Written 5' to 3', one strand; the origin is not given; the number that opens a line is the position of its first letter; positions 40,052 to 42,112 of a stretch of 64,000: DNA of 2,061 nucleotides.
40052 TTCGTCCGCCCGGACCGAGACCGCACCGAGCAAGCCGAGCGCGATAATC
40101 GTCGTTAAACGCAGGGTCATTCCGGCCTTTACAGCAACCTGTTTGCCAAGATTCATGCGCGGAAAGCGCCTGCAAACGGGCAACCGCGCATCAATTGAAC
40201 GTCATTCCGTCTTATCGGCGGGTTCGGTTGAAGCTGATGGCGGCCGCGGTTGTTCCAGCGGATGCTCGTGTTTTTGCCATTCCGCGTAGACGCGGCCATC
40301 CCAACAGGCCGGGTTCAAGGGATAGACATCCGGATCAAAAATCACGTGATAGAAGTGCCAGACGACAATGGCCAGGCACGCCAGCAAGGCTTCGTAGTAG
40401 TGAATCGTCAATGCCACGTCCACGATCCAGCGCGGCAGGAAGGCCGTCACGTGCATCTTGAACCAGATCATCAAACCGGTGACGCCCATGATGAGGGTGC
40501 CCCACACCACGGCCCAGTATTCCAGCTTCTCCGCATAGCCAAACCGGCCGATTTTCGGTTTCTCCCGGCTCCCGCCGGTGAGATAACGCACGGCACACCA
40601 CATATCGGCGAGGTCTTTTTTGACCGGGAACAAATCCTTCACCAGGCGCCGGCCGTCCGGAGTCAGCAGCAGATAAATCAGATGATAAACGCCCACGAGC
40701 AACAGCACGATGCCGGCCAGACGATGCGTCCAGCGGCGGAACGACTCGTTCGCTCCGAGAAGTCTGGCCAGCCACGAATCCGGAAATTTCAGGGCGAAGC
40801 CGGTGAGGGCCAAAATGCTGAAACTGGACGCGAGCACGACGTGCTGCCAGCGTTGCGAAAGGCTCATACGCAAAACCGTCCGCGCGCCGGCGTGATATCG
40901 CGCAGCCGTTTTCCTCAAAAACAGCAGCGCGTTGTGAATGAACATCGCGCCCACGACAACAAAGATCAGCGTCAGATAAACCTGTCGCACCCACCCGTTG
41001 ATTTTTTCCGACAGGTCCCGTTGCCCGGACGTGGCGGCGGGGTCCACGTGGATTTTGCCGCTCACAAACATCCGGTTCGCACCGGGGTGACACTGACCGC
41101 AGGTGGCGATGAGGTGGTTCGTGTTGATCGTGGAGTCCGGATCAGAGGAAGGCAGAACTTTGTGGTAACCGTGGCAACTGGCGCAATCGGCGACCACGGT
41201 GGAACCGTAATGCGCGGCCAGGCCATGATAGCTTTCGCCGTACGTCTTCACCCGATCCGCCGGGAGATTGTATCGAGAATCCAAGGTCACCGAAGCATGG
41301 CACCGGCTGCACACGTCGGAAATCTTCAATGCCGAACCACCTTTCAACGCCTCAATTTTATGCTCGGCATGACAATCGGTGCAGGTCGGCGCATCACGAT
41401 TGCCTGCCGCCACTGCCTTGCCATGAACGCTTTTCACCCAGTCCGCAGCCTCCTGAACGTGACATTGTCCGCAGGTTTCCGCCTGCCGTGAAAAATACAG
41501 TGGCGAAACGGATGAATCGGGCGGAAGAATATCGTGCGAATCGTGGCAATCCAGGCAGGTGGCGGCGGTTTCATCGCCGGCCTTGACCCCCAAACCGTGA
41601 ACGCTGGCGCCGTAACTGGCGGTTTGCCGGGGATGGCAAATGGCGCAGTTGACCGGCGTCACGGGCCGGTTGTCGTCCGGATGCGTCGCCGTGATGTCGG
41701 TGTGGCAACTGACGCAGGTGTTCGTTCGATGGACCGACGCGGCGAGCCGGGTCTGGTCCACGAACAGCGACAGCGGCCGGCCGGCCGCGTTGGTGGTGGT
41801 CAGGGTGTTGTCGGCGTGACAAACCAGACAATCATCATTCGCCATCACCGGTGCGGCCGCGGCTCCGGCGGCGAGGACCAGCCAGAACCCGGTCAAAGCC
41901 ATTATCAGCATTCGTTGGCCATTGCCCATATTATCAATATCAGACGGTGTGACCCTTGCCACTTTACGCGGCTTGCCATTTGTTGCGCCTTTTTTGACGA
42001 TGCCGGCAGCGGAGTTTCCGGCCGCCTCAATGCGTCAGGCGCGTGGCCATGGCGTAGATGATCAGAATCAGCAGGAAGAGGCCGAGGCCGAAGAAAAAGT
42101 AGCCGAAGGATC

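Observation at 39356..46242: Tandem CbcL-like multihaem-c/cytochrome-b fusions (11 and 9 haems) with a monohaem cytochrome c, a thioredoxin-fold protein and a REC-histidine kinase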

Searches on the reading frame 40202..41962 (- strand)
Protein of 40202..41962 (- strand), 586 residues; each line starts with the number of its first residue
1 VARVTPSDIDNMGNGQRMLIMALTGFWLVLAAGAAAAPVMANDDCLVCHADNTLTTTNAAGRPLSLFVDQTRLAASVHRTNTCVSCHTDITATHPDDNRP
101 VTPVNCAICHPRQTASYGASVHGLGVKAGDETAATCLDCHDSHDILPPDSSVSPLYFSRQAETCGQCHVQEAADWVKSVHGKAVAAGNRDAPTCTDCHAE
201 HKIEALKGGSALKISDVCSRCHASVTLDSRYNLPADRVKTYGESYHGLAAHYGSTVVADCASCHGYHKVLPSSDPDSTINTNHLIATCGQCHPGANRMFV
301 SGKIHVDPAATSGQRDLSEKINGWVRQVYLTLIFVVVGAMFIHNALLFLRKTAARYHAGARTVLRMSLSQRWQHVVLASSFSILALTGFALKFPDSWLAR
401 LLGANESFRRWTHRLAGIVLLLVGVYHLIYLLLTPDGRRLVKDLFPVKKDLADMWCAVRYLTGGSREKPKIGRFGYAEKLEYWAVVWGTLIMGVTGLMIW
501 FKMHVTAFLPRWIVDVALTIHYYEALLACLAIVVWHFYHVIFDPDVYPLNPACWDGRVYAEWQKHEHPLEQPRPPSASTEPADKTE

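Call 4: search_protein_families(library=pfam, proteins=[window:40202-41962:-], max_evalue=0.01)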
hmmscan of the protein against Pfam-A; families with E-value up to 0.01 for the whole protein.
window:40202-41962:- (586 aa): 9 families
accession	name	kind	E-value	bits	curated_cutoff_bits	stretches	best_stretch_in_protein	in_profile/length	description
PF01292.26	Ni_hydr_CYTB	-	8.5e-15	55.4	30.1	1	365-543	1-165/179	Prokaryotic cytochrome b561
PF14522.11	Cytochrome_C7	-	2.2e-11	43.8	24.8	5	132-198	12-66/67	Cytochrome c7 and related cytochrome c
PF22113.1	Mtrc-MtrF_II-IV_dom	-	5.8e-11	42.7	30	3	40-122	79-175/176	Outer membrane cytochrome MtrC/MtrF-like, domains II/IV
PF09699.15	Paired_CXXCH_1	-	9.5e-11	41.6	20.6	2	134-171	7-39/41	Doubled CXXCH motif (Paired_CXXCH_1)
PF14537.11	Cytochrom_c3_2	-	6.4e-09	36.6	25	2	80-168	6-78/79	Cytochrome c3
PF03264.19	Cytochrom_NNT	-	4.6e-05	23.7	24.1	0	43-95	126-172/174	NapC/NirT cytochrome c family, N-terminal region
PF14358.11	DUF4405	-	0.00059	20.7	26.7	1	374-430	3-64/66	Domain of unknown function (DUF4405)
PF05915.17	TMEM_230_134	-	0.003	18.1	26.8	0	362-439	36-109/119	Transmembrane proteins 230/134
PF15028.12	PTCRA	-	0.0088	16.2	23.1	0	24-71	64-111/127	Pre-T-cell antigen receptor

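Call 5: search_protein_families(library=ncbifam, proteins=[window:40202-41962:-], max_evalue=0.01)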
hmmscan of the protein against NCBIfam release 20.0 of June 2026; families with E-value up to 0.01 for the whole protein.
window:40202-41962:- (586 aa): 7 families
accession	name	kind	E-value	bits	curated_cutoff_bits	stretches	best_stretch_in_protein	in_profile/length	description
TIGR01583.1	formate-DH-gamm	equivalog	2.8e-18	66.7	115.85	1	364-568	3-195/204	formate dehydrogenase subunit gamma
NF007558.0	PRK10179.1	equivalog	3.6e-14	52.9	339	1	361-568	5-198/217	formate dehydrogenase-N subunit gamma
NF007924.0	PRK10639.1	equivalog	2.5e-11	43.7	341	1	362-568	6-196/211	formate dehydrogenase cytochrome b556 subunit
TIGR03508.1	decahem_SO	subfamily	7.8e-10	38.7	192.2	3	106-224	73-176/258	DmsE family decaheme c-type cytochrome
NF008659.0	PRK11659.1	equivalog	1.9e-05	24.5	184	0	259-294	137-169/188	cytochrome c nitrite reductase pentaheme subunit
TIGR03146.1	cyt_nit_nrfB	equivalog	2.6e-05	24.5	166.6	0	42-144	11-95/145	cytochrome c nitrite reductase pentaheme subunit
TIGR03153.1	cytochr_NrfH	equivalog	5.7e-05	23.2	134.2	0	155-203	22-64/138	cytochrome c nitrite reductase small subunit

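Call 7: find_homologous_proteins(query=window:40202-41962:-)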
Query window:40202-41962:- (586 aa): 7359 proteins with E <= 0.001 among 8000 candidates; the best 120 are listed.
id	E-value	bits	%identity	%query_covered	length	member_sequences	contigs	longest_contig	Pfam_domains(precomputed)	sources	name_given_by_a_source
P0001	0.0e+0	1339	99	98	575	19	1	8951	PF09699.16,PF14537.12,PF01292.27,PF14522.12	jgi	jgi:formate dehydrogenase gamma subunit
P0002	0.0e+0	1266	93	98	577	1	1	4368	PF09699.16,PF14537.12,PF01292.27,PF14522.12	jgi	jgi:formate dehydrogenase gamma subunit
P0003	0.0e+0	1261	93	98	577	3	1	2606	PF14358.12,PF09699.16,PF14537.12,PF01292.27,PF03264.20,PF14522.12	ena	-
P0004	0.0e+0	1236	92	97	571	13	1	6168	PF14358.12,PF09699.16,PF14537.12,PF01292.27,PF03264.20,PF14522.12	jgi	-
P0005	0.0e+0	1206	88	98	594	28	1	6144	PF09699.16,PF14537.12,PF01292.27,PF03264.20,PF14522.12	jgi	-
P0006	0.0e+0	1196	89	97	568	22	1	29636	PF14358.12,PF09699.16,PF14537.12,PF01292.27,PF14522.12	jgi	jgi:formate dehydrogenase gamma subunit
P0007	0.0e+0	1168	86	97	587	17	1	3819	PF14358.12,PF09699.16,PF14537.12,PF01292.27,PF14522.12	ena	-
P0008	0.0e+0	1150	85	97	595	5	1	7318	PF14358.12,PF09699.16,PF14537.12,PF01292.27,PF14522.12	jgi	jgi:formate dehydrogenase gamma subunit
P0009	0.0e+0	1123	83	97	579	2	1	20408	PF14358.12,PF09699.16,PF14537.12,PF01292.27,PF14522.12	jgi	jgi:formate dehydrogenase gamma subunit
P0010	0.0e+0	1113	82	96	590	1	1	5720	PF14358.12,PF09699.16,PF14537.12,PF01292.27,PF14522.12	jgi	jgi:formate dehydrogenase gamma subunit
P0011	0.0e+0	1108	82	96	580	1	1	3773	PF09699.16,PF14537.12,PF01292.27,PF14522.12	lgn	-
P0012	0.0e+0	1095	81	98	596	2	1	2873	PF09699.16,PF14537.12,PF01292.27,PF14522.12,PF22113.2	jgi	-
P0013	0.0e+0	1062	80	96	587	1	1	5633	PF09699.16,PF14537.12,PF01292.27,PF14522.12,PF22113.2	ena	-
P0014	0.0e+0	1038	78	96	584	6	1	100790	PF14358.12,PF09699.16,PF14537.12,PF01292.27,PF14522.12,PF22113.2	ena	-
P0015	0.0e+0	1037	77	98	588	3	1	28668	PF14358.12,PF09699.16,PF14537.12,PF01292.27,PF14522.12,PF22113.2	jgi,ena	-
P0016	0.0e+0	1036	77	95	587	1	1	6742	PF14358.12,PF09699.16,PF14537.12,PF01292.27,PF14522.12,PF22113.2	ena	-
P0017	0.0e+0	1036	78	94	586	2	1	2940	PF14358.12,PF09699.16,PF14537.12,PF01292.27,PF03264.20,PF14522.12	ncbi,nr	ncbi:MAG TPA: cytochrome b/b6 domain-containing protein [Verrucomicrobiae bacterium]|nr:cytochrome b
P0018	0.0e+0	1027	76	98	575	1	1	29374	PF09699.16,PF14537.12,PF01292.27,PF03264.20,PF14522.12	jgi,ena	-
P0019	0.0e+0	1026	75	98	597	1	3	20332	PF14358.12,PF09699.16,PF14537.12,PF01292.27,PF14522.12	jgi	jgi:formate dehydrogenase gamma subunit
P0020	0.0e+0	1017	79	94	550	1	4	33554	PF09699.16,PF14537.12,PF01292.27,PF14522.12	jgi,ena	-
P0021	0.0e+0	1012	75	97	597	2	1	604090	PF14358.12,PF09699.16,PF14537.12,PF01292.27,PF14522.12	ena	-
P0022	0.0e+0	1010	77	92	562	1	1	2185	PF09699.16,PF14537.12,PF01292.27,PF14522.12,PF22113.2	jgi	jgi:formate dehydrogenase gamma subunit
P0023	0.0e+0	1010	75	95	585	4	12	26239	PF09699.16,PF14537.12,PF01292.27,PF14522.12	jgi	-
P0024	1.7e-298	1009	74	99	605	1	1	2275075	PF09699.16,PF14537.12,PF01292.27,PF14522.12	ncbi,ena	-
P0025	5.9e-296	1001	74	98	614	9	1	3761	PF14358.12,PF09699.16,PF14537.12,PF01292.27,PF03264.20,PF14522.12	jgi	-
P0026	7.8e-296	1000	76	96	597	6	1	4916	PF14358.12,PF09699.16,PF14537.12,PF01292.27,PF14522.12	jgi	jgi:formate dehydrogenase gamma subunit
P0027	4.9e-295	998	73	97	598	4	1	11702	PF14358.12,PF09699.16,PF14537.12,PF01292.27,PF14522.12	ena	-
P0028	5.6e-295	997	74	97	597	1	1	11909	PF09699.16,PF14537.12,PF01292.27,PF14522.12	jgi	jgi:formate dehydrogenase gamma subunit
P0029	3.6e-294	995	74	97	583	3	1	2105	PF14358.12,PF09699.16,PF14537.12,PF01292.27,PF03264.20,PF14522.12,PF22113.2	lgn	-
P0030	1.4e-293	993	76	93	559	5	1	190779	PF14358.12,PF09699.16,PF14537.12,PF01292.27,PF03264.20,PF14522.12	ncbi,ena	-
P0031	3.1e-293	992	72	99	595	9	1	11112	PF14358.12,PF09699.16,PF14537.12,PF01292.27,PF14522.12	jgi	-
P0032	2.3e-292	989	73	98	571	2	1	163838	PF09699.16,PF14537.12,PF01292.27,PF14522.12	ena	-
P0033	9.8e-292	987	73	98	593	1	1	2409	PF14537.12,PF01292.27,PF03264.20,PF14522.12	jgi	jgi:formate dehydrogenase gamma subunit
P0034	1.4e-291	986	72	99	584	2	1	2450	PF14358.12,PF09699.16,PF14537.12,PF01292.27,PF14522.12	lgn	-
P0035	1.8e-291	986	72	99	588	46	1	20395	PF14358.12,PF14537.12,PF01292.27,PF14522.12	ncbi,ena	-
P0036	3.7e-291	985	72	98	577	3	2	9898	PF14358.12,PF09699.16,PF14537.12,PF01292.27,PF14522.12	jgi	jgi:formate dehydrogenase gamma subunit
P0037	6.8e-291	984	73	96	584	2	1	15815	PF14358.12,PF14537.12,PF01292.27,PF14522.12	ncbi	ncbi:MAG: cytochrome b/b6 domain-containing protein [Verrucomicrobiia bacterium]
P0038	2.0e-290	982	74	96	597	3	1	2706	PF14358.12,PF09699.16,PF14537.12,PF01292.27,PF14522.12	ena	-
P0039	4.4e-289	978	74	95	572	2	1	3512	PF14358.12,PF14537.12,PF01292.27,PF14522.12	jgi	jgi:formate dehydrogenase gamma subunit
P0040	4.6e-289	978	73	96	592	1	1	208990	PF09699.16,PF14537.12,PF01292.27,PF14522.12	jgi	jgi:formate dehydrogenase gamma subunit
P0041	1.2e-288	977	72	97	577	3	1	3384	PF14358.12,PF14537.12,PF01292.27,PF03264.20,PF14522.12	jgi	jgi:formate dehydrogenase gamma subunit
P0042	2.0e-288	976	72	98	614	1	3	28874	PF14358.12,PF09699.16,PF14537.12,PF01292.27,PF14522.12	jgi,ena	-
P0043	5.8e-288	974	70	99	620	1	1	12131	PF09699.16,PF14537.12,PF01292.27,PF14522.12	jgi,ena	-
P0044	1.8e-286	969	71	98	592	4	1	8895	PF14358.12,PF14537.12,PF01292.27,PF14522.12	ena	-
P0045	1.5e-285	966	75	92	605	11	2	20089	PF14358.12,PF09699.16,PF14537.12,PF01292.27,PF14522.12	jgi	-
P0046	1.4e-283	960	75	92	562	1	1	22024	PF14537.12,PF01292.27,PF14522.12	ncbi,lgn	-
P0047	3.5e-283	959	74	93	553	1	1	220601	PF14358.12,PF09699.16,PF14537.12,PF01292.27,PF14522.12,PF22113.2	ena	-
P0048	4.2e-283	958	72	96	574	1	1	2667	PF09699.16,PF14537.12,PF01292.27,PF14522.12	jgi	-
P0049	8.6e-282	954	71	98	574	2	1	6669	PF14358.12,PF09699.16,PF14537.12,PF01292.27,PF03264.20,PF14522.12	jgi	jgi:formate dehydrogenase gamma subunit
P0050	1.1e-281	954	74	94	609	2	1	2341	PF14358.12,PF09699.16,PF14537.12,PF01292.27,PF14522.12,PF22113.2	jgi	-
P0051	7.2e-281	951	72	95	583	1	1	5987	PF09699.16,PF14537.12,PF01292.27,PF14522.12,PF22113.2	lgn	-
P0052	3.5e-280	949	71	97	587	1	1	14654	PF09699.16,PF14537.12,PF01292.27,PF14522.12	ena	-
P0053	3.6e-280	949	70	98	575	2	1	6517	PF14358.12,PF09699.16,PF14537.12,PF01292.27,PF14522.12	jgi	-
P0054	7.7e-280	947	73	93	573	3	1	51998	PF14537.12,PF01292.27,PF03264.20,PF02085.22,PF14522.12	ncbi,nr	ncbi:MAG TPA: cytochrome b/b6 domain-containing protein [Candidatus Sulfopaludibacter sp.]|nr:cytoch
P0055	1.5e-279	947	72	92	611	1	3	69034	PF14358.12,PF09699.16,PF14537.12,PF01292.27,PF02085.22,PF14522.12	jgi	jgi:formate dehydrogenase gamma subunit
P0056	2.9e-279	946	71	97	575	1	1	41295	PF14358.12,PF14537.12,PF01292.27,PF03264.20,PF14522.12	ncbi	-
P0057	3.0e-279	946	72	94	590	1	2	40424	PF14358.12,PF09699.16,PF14537.12,PF01292.27,PF14522.12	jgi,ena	jgi:formate dehydrogenase gamma subunit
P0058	3.3e-279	945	73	91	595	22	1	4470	PF14358.12,PF09699.16,PF14537.12,PF01292.27,PF14522.12,PF22113.2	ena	-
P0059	4.3e-279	945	71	97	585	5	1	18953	PF14358.12,PF09699.16,PF14537.12,PF01292.27,PF14522.12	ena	-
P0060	5.5e-279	945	72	96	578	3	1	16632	PF09699.16,PF14537.12,PF01292.27,PF03264.20,PF14522.12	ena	-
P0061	6.2e-279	945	72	94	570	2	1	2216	PF14358.12,PF09699.16,PF14537.12,PF01292.27,PF03264.20,PF14522.12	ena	-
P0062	9.1e-279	944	74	93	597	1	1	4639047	PF14358.12,PF09699.16,PF14537.12,PF01292.27,PF14522.12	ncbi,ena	-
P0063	9.3e-279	944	73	92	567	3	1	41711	PF14537.12,PF01292.27,PF14522.12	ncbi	-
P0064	3.8e-278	942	72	95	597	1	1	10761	PF14358.12,PF09699.16,PF14537.12,PF01292.27,PF14522.12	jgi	jgi:formate dehydrogenase gamma subunit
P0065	1.6e-277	940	71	95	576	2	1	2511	PF14358.12,PF09699.16,PF14537.12,PF01292.27,PF03264.20,PF14522.12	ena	-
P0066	2.4e-277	939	70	93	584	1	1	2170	PF14358.12,PF09699.16,PF14537.12,PF01292.27,PF02085.22,PF14522.12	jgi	jgi:formate dehydrogenase gamma subunit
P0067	7.8e-277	938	70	97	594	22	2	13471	PF09699.16,PF14537.12,PF01292.27,PF14522.12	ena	-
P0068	1.3e-276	937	73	91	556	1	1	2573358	PF14358.12,PF09699.16,PF14537.12,PF01292.27,PF14522.12,PF22113.2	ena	-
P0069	3.8e-276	935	70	95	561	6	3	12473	PF14358.12,PF09699.16,PF14537.12,PF01292.27,PF03264.20,PF14522.12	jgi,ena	jgi:formate dehydrogenase gamma subunit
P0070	2.8e-275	932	70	95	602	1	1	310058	PF14358.12,PF09699.16,PF14537.12,PF01292.27,PF14522.12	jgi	jgi:formate dehydrogenase gamma subunit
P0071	3.4e-275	932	70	97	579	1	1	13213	PF14358.12,PF09699.16,PF14537.12,PF01292.27,PF14522.12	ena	-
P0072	4.1e-275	932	70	93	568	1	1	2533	PF14358.12,PF09699.16,PF14537.12,PF01292.27,PF14522.12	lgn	-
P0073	4.2e-275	932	68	98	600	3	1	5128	PF14358.12,PF09699.16,PF14537.12,PF01292.27,PF14522.12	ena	-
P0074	1.5e-274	930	74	92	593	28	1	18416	PF09699.16,PF14537.12,PF01292.27,PF03264.20,PF14522.12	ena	-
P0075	3.7e-274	929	71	93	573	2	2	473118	PF14358.12,PF09699.16,PF14537.12,PF22678.2,PF01292.27,PF14522.12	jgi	jgi:formate dehydrogenase gamma subunit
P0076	5.1e-274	928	69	97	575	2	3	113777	PF14537.12,PF01292.27,PF14522.12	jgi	jgi:formate dehydrogenase gamma subunit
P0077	7.3e-274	928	70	96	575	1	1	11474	PF14358.12,PF09699.16,PF14537.12,PF01292.27,PF14522.12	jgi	jgi:formate dehydrogenase gamma subunit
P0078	7.6e-274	928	68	97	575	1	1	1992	PF14358.12,PF09699.16,PF14537.12,PF01292.27,PF14522.12,PF22113.2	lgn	-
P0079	2.2e-273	926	67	97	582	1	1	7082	PF14358.12,PF09699.16,PF14537.12,PF01292.27,PF14522.12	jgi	-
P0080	2.3e-273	926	72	93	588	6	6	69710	PF14358.12,PF09699.16,PF14537.12,PF01292.27,PF14522.12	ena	-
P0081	4.0e-273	925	70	96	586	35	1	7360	PF14358.12,PF09699.16,PF14537.12,PF01292.27,PF14522.12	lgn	-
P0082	6.1e-273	925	69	98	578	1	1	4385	PF14358.12,PF14537.12,PF01292.27,PF14522.12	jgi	jgi:formate dehydrogenase gamma subunit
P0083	6.7e-273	925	69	98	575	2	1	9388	PF14358.12,PF09699.16,PF14537.12,PF01292.27,PF14522.12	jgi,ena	-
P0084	1.1e-272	924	72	92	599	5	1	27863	PF14358.12,PF09699.16,PF14537.12,PF01292.27,PF14522.12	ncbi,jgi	ncbi:MAG: cytochrome b/b6 domain-containing protein [Verrucomicrobiota bacterium]|jgi:formate dehydr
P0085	1.5e-272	923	72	92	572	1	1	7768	PF09699.16,PF14537.12,PF01292.27,PF14522.12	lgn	-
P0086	2.1e-272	923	69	95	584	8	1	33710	PF14358.12,PF09699.16,PF14537.12,PF01292.27,PF14522.12,PF22113.2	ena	-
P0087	2.1e-272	923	69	96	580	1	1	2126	PF14358.12,PF09699.16,PF14537.12,PF01292.27,PF14522.12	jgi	-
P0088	2.3e-272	923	69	97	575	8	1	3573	PF14358.12,PF09699.16,PF14537.12,PF01292.27,PF02085.22,PF14522.12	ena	-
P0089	2.4e-272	923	70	96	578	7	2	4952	PF14358.12,PF09699.16,PF14537.12,PF01292.27,PF14522.12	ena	-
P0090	2.7e-272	923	69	97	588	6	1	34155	PF14358.12,PF09699.16,PF14537.12,PF01292.27,PF14522.12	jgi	jgi:formate dehydrogenase gamma subunit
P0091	3.4e-272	922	70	95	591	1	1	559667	PF14358.12,PF09699.16,PF14537.12,PF01292.27,PF14522.12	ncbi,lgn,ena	-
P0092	4.5e-272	922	69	94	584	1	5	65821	PF14358.12,PF09699.16,PF14537.12,PF01292.27,PF14522.12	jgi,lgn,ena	-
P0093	5.0e-272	922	69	94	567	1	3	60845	PF14358.12,PF09699.16,PF14537.12,PF01292.27,PF14522.12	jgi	jgi:formate dehydrogenase gamma subunit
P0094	6.2e-272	921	69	98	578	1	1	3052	PF14358.12,PF09699.16,PF14537.12,PF01292.27,PF14522.12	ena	-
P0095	6.7e-272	921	69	98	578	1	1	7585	PF14358.12,PF09699.16,PF14537.12,PF01292.27,PF14522.12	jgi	-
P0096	7.3e-272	921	71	93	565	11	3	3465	PF14358.12,PF09699.16,PF14537.12,PF01292.27,PF14522.12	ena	-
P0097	7.8e-272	921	70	95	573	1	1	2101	PF14358.12,PF09699.16,PF14537.12,PF01292.27,PF14522.12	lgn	-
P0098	1.3e-271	920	70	94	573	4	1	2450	PF14358.12,PF09699.16,PF14537.12,PF01292.27,PF14522.12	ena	-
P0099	1.4e-271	920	68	97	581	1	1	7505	PF14358.12,PF09699.16,PF14537.12,PF01292.27,PF14522.12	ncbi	-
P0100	1.6e-271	920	67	96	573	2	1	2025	PF14358.12,PF09699.16,PF14537.12,PF01292.27,PF14522.12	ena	-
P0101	2.0e-271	920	72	90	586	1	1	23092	PF14358.12,PF09699.16,PF14537.12,PF01292.27,PF03264.20,PF14522.12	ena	-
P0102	2.0e-271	920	68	97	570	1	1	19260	PF14358.12,PF09699.16,PF14537.12,PF22678.2,PF01292.27,PF14522.12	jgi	jgi:formate dehydrogenase gamma subunit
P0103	2.0e-271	920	69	97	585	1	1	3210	PF14358.12,PF09699.16,PF14537.12,PF01292.27,PF14522.12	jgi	jgi:formate dehydrogenase gamma subunit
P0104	2.0e-271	920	68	96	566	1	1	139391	PF14358.12,PF09699.16,PF14537.12,PF01292.27,PF14522.12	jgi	jgi:formate dehydrogenase gamma subunit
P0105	2.3e-271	919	68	98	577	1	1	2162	PF14358.12,PF09699.16,PF14537.12,PF01292.27,PF03264.20,PF14522.12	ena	-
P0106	2.6e-271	919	70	91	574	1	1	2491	PF14358.12,PF09699.16,PF14537.12,PF01292.27,PF14522.12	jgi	jgi:formate dehydrogenase gamma subunit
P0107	3.6e-271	919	71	91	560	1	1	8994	PF14358.12,PF09699.16,PF14537.12,PF01292.27,PF14522.12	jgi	jgi:formate dehydrogenase gamma subunit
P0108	3.7e-271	919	70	92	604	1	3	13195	PF14358.12,PF09699.16,PF14537.12,PF01292.27,PF14522.12,PF22113.2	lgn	-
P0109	3.8e-271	919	70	93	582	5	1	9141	PF14358.12,PF09699.16,PF14537.12,PF01292.27,PF14522.12,PF22113.2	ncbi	-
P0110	4.1e-271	919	67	98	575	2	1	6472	PF14358.12,PF09699.16,PF14537.12,PF01292.27,PF14522.12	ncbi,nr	ncbi:MAG TPA: cytochrome b/b6 domain-containing protein [Verrucomicrobiae bacterium]|nr:cytochrome b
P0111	5.1e-271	918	68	95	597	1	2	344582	PF14358.12,PF09699.16,PF14537.12,PF01292.27,PF14522.12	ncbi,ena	-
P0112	5.5e-271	918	69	97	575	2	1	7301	PF14358.12,PF09699.16,PF14537.12,PF01292.27,PF14522.12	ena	-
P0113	6.1e-271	918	69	95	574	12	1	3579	PF14358.12,PF09699.16,PF14537.12,PF01292.27,PF14522.12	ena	-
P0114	9.1e-271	918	71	92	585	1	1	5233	PF14358.12,PF09699.16,PF14537.12,PF01292.27,PF14522.12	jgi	jgi:formate dehydrogenase gamma subunit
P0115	1.0e-270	917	71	91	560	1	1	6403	PF14358.12,PF09699.16,PF14537.12,PF01292.27,PF14522.12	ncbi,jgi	jgi:formate dehydrogenase gamma subunit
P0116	1.1e-270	917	71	91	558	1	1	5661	PF14358.12,PF09699.16,PF14537.12,PF01292.27,PF14522.12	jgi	jgi:formate dehydrogenase gamma subunit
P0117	1.1e-270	917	71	91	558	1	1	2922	PF14358.12,PF09699.16,PF14537.12,PF01292.27,PF14522.12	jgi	jgi:formate dehydrogenase gamma subunit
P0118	1.7e-270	917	68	95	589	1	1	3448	PF14358.12,PF09699.16,PF14537.12,PF01292.27,PF14522.12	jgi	-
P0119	1.7e-270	917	69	96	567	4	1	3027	PF14358.12,PF09699.16,PF14537.12,PF01292.27,PF14522.12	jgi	-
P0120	2.3e-270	916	70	96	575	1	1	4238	PF09699.16,PF14537.12,PF01292.27,PF03264.20,PF14522.12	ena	-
